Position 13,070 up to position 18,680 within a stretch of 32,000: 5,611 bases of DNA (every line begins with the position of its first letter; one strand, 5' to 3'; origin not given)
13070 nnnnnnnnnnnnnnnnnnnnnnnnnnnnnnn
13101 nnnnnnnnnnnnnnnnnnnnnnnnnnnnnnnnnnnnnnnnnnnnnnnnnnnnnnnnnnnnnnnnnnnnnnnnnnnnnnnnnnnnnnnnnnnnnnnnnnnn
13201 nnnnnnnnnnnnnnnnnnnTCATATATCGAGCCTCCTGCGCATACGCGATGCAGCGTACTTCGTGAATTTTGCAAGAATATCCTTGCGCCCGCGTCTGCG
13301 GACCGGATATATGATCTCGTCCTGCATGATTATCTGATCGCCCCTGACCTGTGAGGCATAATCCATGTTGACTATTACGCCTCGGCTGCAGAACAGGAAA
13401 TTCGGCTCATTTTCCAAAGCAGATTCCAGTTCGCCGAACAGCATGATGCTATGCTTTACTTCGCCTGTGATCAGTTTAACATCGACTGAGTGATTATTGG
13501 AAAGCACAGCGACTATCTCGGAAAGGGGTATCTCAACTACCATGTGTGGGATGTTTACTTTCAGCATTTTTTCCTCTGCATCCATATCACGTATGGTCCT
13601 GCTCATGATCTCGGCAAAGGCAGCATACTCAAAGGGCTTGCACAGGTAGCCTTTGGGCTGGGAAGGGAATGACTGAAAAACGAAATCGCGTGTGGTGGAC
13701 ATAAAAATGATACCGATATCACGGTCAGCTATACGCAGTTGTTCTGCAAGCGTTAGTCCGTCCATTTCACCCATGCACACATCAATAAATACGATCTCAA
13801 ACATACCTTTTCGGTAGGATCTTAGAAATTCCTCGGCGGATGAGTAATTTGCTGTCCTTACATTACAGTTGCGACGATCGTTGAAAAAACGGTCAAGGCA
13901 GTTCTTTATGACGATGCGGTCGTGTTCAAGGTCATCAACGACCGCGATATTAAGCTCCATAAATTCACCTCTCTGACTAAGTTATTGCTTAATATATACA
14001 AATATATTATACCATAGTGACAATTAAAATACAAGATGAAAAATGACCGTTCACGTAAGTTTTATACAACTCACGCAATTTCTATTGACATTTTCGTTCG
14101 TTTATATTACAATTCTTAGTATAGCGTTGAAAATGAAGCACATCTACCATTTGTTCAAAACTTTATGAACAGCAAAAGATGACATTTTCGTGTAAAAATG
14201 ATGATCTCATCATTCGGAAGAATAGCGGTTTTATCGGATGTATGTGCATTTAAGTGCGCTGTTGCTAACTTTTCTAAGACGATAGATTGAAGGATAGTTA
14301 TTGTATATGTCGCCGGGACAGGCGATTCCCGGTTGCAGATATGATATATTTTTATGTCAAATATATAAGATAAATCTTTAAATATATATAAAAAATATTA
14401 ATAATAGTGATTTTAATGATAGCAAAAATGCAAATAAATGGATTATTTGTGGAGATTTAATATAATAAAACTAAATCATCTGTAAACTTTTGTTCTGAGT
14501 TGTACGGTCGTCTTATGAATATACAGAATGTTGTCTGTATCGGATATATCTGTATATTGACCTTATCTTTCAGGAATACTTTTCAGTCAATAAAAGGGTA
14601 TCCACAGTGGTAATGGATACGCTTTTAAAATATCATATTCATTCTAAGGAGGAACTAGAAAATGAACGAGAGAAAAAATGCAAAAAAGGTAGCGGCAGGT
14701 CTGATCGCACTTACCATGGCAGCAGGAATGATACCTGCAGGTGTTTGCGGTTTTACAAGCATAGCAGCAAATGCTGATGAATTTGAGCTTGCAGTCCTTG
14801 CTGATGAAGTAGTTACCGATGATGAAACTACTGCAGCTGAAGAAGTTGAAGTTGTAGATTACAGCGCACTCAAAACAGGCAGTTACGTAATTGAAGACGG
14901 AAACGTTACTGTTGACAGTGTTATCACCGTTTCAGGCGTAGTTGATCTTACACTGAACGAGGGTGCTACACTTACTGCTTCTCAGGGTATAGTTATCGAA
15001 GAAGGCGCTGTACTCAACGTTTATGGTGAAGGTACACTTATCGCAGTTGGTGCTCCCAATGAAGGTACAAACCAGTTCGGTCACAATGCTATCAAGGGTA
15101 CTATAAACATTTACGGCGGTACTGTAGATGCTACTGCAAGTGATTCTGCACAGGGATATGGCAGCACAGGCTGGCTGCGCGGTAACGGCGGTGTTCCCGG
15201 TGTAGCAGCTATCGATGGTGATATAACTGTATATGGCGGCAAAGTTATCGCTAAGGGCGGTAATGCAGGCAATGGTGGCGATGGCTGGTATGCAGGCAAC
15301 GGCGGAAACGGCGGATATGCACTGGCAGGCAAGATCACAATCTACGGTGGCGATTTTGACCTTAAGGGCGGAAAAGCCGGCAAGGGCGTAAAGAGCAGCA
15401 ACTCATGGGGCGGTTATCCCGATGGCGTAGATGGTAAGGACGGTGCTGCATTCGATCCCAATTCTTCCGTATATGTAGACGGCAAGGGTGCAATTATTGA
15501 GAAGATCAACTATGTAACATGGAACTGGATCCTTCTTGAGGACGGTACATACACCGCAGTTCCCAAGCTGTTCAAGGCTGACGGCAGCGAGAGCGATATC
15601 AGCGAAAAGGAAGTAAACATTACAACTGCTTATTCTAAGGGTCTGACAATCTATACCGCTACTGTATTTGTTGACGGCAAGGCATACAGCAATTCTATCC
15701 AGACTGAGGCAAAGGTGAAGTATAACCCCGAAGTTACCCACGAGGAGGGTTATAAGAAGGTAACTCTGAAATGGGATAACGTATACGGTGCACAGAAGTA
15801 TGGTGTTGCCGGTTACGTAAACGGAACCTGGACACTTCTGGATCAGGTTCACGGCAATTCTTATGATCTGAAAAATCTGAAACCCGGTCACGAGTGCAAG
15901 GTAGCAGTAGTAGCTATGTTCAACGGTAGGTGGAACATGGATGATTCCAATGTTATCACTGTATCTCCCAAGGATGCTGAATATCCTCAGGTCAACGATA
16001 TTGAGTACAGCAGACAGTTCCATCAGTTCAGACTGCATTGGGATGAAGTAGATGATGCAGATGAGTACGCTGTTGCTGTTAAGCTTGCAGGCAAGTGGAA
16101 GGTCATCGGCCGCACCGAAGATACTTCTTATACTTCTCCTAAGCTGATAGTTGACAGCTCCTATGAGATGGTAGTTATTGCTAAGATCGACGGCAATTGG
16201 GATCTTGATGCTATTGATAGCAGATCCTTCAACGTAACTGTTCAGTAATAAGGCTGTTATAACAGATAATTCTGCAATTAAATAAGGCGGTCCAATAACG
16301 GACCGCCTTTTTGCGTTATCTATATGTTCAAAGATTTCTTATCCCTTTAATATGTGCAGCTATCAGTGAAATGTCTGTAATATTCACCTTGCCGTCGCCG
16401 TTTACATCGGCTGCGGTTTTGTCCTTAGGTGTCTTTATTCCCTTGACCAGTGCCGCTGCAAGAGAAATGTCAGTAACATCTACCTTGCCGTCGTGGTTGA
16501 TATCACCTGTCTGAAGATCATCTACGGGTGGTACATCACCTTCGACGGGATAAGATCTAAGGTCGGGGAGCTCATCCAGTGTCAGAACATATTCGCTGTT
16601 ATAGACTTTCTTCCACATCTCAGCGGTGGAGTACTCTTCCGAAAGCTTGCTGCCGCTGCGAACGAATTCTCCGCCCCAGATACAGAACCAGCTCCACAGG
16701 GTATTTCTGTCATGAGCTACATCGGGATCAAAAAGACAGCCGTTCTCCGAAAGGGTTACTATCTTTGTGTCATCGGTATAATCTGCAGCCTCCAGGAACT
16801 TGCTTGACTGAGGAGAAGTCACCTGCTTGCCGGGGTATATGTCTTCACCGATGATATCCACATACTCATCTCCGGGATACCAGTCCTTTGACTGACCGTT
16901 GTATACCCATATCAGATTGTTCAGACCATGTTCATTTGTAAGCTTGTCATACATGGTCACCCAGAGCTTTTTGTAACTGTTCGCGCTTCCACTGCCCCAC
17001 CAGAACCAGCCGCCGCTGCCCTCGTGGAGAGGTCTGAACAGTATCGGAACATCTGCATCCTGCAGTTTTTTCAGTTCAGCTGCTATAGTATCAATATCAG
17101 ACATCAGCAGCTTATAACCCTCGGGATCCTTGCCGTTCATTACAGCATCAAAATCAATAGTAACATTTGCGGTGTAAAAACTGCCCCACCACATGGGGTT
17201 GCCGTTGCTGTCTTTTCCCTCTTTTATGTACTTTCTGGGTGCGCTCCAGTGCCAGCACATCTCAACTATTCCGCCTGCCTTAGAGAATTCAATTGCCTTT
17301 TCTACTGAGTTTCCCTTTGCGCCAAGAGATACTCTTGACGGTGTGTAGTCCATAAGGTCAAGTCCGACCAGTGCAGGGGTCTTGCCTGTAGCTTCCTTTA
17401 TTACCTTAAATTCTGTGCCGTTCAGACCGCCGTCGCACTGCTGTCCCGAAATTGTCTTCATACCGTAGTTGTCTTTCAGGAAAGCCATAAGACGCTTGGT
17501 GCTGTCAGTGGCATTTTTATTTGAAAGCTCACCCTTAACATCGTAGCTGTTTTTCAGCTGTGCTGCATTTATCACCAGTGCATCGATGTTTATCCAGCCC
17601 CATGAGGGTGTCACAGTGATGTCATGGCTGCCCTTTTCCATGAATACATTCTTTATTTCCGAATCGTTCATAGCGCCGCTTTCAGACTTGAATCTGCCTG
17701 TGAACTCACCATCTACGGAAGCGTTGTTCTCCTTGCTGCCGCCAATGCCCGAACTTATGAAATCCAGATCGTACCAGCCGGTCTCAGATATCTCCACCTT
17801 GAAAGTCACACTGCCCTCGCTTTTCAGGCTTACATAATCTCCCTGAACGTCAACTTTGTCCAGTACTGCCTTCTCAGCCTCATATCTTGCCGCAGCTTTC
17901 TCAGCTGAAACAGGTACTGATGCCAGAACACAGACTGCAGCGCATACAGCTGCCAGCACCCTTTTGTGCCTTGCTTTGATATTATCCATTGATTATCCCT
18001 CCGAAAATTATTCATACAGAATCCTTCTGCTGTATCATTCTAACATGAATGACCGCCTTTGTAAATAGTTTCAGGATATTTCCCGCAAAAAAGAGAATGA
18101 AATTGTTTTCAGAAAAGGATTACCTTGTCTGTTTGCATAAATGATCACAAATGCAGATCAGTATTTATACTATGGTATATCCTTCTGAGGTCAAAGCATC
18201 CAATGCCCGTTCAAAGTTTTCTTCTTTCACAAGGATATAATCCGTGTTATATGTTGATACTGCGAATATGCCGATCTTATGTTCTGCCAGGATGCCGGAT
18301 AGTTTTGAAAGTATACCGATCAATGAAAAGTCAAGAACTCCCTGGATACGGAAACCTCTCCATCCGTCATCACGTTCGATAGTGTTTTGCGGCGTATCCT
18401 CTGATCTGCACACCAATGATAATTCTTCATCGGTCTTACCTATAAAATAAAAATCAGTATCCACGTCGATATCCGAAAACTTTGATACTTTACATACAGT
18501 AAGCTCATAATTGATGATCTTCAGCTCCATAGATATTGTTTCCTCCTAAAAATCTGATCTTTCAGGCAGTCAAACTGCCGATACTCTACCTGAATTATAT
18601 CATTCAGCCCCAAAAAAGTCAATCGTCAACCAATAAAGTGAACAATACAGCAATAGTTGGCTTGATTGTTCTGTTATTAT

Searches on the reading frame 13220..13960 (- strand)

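Call 38: search_protein_families(library=pfam, proteins=[window:13220-13960:-], max_evalue=0.001)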
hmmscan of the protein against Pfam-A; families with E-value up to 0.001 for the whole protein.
window:13220-13960:- (246 aa): 2 families
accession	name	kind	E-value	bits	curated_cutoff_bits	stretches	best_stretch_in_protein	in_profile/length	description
PF00072.30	Response_reg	-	2.7e-12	47.3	30.2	1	5-115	1-106/111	Response regulator receiver domain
PF04397.21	LytTR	-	4.6e-06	27.2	22.6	1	142-230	4-95/98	LytTr DNA-binding domain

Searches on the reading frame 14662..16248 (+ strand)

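Call 38: search_protein_families(library=pfam, proteins=[window:14662-16248:+], max_evalue=0.001)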
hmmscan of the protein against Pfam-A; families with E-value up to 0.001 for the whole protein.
window:14662-16248:+ (528 aa): 2 families
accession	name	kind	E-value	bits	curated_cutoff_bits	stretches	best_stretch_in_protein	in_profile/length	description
PF21910.2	GH85_C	-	8.6e-07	29.8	27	0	445-495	7-59/95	GH85 endohexosaminidases, C-terminal domain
PF00041.27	fn3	-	1.7e-05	25.3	25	0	454-510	14-71/84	Fibronectin type III domain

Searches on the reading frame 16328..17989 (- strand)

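Call 38: search_protein_families(library=pfam, proteins=[window:16328-17989:-], max_evalue=0.001)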
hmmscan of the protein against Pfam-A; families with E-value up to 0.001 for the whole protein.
window:16328-17989:- (553 aa): 3 families
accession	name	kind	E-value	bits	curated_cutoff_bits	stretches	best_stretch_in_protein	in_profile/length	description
PF02156.21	Glyco_hydro_26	-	2.4e-70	237.8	20.2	1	157-473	2-311/311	Glycosyl hydrolase family 26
PF00404.24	Dockerin_1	-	2.7e-12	47.1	22.9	1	495-547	2-56/57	Dockerin type I domain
PF16990.11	CBM_35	-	2.7e-11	44.3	28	1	35-141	2-119/121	Carbohydrate binding module (family 35)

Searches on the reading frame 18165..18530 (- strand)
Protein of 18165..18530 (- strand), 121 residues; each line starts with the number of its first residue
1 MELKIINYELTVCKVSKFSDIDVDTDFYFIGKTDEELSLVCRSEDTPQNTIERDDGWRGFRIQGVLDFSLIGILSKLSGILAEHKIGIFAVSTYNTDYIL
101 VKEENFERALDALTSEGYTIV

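Call 38: search_protein_families(library=pfam, proteins=[window:18165-18530:-], max_evalue=0.001)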
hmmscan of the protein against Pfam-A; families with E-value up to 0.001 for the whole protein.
window:18165-18530:- (121 aa): 2 families
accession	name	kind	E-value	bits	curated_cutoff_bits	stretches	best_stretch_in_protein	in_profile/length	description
PF13840.12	ACT_7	-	1.1e-21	76.8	27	1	53-114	2-64/65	ACT domain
PF21631.3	A9CJY8-like_N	-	1.6e-06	27.9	27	1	24-49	20-45/45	A9CJY8-like, N-terminal domain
